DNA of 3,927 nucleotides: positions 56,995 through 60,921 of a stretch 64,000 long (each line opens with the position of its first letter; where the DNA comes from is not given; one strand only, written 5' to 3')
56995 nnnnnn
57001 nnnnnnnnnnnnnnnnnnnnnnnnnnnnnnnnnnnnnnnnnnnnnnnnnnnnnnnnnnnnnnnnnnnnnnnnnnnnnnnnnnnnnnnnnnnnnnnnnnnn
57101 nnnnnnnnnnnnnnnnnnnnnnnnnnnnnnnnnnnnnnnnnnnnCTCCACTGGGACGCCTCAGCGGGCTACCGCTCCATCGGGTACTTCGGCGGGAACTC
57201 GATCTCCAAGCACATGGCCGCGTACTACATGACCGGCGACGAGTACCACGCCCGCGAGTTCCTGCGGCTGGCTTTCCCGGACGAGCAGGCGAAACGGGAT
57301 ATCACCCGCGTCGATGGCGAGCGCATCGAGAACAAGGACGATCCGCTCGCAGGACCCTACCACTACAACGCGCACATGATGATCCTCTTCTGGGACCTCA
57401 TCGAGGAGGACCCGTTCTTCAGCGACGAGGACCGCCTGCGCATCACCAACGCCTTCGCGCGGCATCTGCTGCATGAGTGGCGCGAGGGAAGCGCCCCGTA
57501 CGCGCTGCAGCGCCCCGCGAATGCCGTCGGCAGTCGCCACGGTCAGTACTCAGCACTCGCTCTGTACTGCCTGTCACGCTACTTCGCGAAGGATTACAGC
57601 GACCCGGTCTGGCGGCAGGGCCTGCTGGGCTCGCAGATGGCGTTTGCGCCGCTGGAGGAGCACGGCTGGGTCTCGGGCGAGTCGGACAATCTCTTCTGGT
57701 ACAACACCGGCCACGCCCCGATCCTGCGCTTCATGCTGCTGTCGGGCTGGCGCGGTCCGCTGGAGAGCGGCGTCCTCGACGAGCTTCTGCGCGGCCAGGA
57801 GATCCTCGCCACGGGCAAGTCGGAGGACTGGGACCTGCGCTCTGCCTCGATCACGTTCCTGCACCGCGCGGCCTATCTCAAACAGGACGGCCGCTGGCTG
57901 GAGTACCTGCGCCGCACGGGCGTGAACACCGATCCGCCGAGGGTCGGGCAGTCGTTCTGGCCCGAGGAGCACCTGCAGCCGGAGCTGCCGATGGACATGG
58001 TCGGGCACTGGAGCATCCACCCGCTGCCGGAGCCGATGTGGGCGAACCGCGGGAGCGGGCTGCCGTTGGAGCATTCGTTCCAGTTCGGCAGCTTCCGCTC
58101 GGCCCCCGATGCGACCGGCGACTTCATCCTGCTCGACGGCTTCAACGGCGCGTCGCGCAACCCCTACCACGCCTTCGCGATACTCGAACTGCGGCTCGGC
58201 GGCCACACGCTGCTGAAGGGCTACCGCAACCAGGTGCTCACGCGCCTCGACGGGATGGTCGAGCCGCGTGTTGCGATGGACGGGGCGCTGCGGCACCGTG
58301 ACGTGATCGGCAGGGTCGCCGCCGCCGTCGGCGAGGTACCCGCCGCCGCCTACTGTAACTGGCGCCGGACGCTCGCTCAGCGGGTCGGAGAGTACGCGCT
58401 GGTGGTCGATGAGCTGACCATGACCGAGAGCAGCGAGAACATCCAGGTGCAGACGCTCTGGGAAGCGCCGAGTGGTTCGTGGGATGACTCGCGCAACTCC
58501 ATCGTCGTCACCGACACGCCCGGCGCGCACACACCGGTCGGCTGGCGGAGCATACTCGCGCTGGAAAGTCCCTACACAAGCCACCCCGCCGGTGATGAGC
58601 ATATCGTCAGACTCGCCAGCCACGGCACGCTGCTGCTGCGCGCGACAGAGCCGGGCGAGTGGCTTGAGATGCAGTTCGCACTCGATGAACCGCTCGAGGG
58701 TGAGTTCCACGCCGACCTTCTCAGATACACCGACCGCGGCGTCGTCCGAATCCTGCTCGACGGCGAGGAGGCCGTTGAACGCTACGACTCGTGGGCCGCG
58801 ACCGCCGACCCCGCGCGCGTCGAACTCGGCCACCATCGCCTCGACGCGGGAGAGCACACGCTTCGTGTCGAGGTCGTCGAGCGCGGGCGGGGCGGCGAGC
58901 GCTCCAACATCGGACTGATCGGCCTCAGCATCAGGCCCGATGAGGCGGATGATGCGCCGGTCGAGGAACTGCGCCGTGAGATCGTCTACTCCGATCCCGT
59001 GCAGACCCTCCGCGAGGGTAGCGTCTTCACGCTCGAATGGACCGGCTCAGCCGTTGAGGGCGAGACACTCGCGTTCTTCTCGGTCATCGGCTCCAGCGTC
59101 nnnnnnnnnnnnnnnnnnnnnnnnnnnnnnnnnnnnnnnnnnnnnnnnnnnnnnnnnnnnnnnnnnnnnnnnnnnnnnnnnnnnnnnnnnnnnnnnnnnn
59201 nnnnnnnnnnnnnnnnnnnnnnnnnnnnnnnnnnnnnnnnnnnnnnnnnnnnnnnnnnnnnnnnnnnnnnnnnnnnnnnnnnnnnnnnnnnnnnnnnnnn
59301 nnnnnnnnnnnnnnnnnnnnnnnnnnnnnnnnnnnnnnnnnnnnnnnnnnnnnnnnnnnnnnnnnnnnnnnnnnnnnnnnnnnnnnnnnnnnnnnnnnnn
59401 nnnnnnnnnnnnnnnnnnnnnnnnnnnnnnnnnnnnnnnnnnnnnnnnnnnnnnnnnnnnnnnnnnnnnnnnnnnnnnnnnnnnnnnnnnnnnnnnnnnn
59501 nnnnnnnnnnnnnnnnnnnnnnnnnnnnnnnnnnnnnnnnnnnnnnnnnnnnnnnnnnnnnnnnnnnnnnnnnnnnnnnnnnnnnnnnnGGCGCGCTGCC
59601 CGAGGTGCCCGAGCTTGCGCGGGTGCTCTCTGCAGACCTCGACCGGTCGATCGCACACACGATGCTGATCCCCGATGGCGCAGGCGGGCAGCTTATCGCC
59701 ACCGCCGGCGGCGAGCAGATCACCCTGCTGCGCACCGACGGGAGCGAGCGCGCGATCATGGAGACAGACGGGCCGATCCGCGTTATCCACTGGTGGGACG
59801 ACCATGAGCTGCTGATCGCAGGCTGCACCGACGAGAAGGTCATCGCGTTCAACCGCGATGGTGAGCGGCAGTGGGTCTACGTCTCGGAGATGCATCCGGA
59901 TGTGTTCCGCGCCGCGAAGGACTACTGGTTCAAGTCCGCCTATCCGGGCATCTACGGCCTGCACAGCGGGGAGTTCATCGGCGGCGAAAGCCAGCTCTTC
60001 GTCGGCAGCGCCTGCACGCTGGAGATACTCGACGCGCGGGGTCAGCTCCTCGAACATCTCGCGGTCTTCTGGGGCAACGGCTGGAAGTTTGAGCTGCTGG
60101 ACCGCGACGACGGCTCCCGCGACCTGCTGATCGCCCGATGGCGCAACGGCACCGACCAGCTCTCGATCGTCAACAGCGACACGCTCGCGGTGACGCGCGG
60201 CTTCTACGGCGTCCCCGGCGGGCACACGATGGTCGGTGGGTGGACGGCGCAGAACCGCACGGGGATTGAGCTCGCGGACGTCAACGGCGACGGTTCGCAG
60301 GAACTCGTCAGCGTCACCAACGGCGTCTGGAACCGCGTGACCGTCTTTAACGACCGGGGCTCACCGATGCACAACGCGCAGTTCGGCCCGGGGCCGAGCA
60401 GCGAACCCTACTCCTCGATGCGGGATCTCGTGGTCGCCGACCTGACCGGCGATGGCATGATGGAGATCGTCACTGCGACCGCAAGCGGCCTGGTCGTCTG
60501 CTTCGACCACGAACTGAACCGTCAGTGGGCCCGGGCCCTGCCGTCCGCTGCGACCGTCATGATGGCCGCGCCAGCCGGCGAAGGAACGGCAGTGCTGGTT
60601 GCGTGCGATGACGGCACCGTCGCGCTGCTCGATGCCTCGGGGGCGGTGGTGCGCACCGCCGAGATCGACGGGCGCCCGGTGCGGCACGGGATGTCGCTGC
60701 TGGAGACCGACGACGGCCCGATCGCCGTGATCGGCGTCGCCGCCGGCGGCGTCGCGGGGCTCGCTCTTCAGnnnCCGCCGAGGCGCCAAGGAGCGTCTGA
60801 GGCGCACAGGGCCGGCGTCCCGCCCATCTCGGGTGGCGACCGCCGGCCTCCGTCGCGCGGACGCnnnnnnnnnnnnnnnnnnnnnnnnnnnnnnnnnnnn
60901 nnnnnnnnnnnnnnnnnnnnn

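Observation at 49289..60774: Sulfatase + fucose mutarotase + giant secreted CBM/poly-Pro/beta-propeller proteins: candidate sulfated-fucan locus with unclassified enzymes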

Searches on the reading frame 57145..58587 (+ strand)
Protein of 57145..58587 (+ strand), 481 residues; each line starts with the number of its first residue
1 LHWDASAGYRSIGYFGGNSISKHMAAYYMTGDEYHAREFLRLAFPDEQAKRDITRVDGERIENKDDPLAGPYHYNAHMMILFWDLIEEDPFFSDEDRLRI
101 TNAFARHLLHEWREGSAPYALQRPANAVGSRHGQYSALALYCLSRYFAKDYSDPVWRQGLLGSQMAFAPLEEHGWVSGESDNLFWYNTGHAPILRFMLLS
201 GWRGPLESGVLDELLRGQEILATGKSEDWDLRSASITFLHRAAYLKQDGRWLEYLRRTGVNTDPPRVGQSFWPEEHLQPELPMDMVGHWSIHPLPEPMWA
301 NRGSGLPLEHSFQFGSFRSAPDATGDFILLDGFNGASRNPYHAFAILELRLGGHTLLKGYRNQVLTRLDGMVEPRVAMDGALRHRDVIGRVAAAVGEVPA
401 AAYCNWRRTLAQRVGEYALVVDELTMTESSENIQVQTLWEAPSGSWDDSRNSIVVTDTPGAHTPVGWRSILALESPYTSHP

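Call 41: search_protein_families(library=pfam, proteins=[window:57145-58587:+], max_evalue=10)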
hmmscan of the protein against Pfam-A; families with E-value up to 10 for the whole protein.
window:57145-58587:+ (481 aa): 0 families

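Call 72: search_dna_similar(query=window:57145-58587:+, collection=plasmids, mode=protein, max_evalue=10, max_rows=25)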
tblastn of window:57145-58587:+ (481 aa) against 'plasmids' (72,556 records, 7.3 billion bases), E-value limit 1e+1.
Records with a match: 2; places in all: 2; records where one place covers at least 80% of the query: 0.
Best place of each record, by identity: <60% 2.
By first word of the organism name: Burkholderia 1; Oceanithermus 1.
By predicted mobility (MOB-suite, as given by PLSDB): non-mobilizable 1; conjugative 1.
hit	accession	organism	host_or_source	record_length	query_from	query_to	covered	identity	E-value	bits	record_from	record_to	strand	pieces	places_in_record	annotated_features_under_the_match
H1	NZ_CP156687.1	Burkholderia stagnalis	Bacterial cells,soils collected in ...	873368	204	298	20%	30.9%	3e+0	38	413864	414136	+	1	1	hypothetical protein | glucose 1-dehydrogenase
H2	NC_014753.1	Oceanithermus profundus DSM 14977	deep sea hot vent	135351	273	357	18%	32.2%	7e+0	37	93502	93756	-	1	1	hypothetical protein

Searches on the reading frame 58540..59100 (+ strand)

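Call 62: search_protein_families(library=pfam, proteins=[window:58540-59100:+], max_evalue=10)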
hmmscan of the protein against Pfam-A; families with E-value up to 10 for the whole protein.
window:58540-59100:+ (187 aa): 1 family
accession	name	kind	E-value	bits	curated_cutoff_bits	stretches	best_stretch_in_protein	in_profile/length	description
PF00334.24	NDK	-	0.33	11.3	27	1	54-107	54-108/135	Nucleoside diphosphate kinase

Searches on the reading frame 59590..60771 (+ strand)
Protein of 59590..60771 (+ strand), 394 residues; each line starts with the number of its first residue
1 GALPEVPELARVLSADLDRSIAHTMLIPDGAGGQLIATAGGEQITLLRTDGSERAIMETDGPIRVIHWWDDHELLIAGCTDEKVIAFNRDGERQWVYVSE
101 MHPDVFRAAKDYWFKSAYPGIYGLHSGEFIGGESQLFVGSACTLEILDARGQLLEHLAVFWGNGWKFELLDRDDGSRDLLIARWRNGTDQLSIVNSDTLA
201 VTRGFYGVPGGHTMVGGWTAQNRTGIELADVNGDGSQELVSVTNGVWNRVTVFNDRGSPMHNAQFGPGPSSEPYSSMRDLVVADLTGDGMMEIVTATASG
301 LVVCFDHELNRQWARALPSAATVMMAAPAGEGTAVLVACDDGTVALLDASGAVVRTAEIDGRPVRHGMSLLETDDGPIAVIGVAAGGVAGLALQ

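Call 62: search_protein_families(library=pfam, proteins=[window:59590-60771:+], max_evalue=10)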
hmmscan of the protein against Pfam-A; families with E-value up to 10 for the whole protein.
window:59590-60771:+ (394 aa): 13 families
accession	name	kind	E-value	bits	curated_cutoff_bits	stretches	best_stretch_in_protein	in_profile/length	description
PF13517.12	FG-GAP_3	-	2.3e-09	38.2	26.9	2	230-294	1-60/61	FG-GAP-like repeat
PF25292.1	Beta-prop_CGLA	-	4.5e-07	30.1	26.8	1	278-356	32-111/316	Lambda-carrageenase beta-propeller domain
PF13570.13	Beta-prop_ACSF4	-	2e-05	24.6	133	2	292-368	187-262/329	Beta-alanine-activating enzyme, beta-propeller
PF01839.29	FG-GAP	-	7.3e-05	23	22.1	2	280-297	5-22/37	FG-GAP repeat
PF23414.1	Beta-prop_EML_2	-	0.0012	18.7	90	2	292-351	12-70/266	Echinoderm microtubule-associated protein second beta-propeller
PF12894.13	ANAPC4_WD40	-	0.0017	19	22.9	2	42-87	17-65/91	Anaphase-promoting complex subunit 4 WD40 domain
PF14783.12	BBS2_Mid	-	0.0021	18.6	27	1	280-349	2-67/108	Ciliary BBSome complex subunit 2, middle region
PF24814.1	WD40_Prp19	-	0.029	13.8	320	1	290-351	19-80/281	Prp19 WD40 domain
PF15907.11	Itfg2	-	0.048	13.3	27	1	224-307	18-105/330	Integrin-alpha FG-GAP repeat-containing protein 2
PF19910.5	DUF6383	-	0.081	13.5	23.7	1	333-379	10-54/74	Domain of unknown function (DUF6383)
PF03512.19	Glyco_hydro_52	-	0.089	12.2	25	1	242-338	117-218/413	Glycosyl hydrolase family 52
PF16743.10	PliI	-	0.15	12.2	27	1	226-243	62-79/123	Periplasmic lysozyme inhibitor of I-type lysozyme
PF12256.14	TcdB_toxin_midN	-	0.17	11.6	24.8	0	219-241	23-45/181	Insecticide toxin TcdB middle/N-terminal region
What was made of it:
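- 59590..60771 (+): C-terminal FG-GAP/PQQ-like beta-propeller (residues 1195-1588). Beta-prop_CGLA at 30.1 bits, covering only profile positions 32-111 of 316 (call 62).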
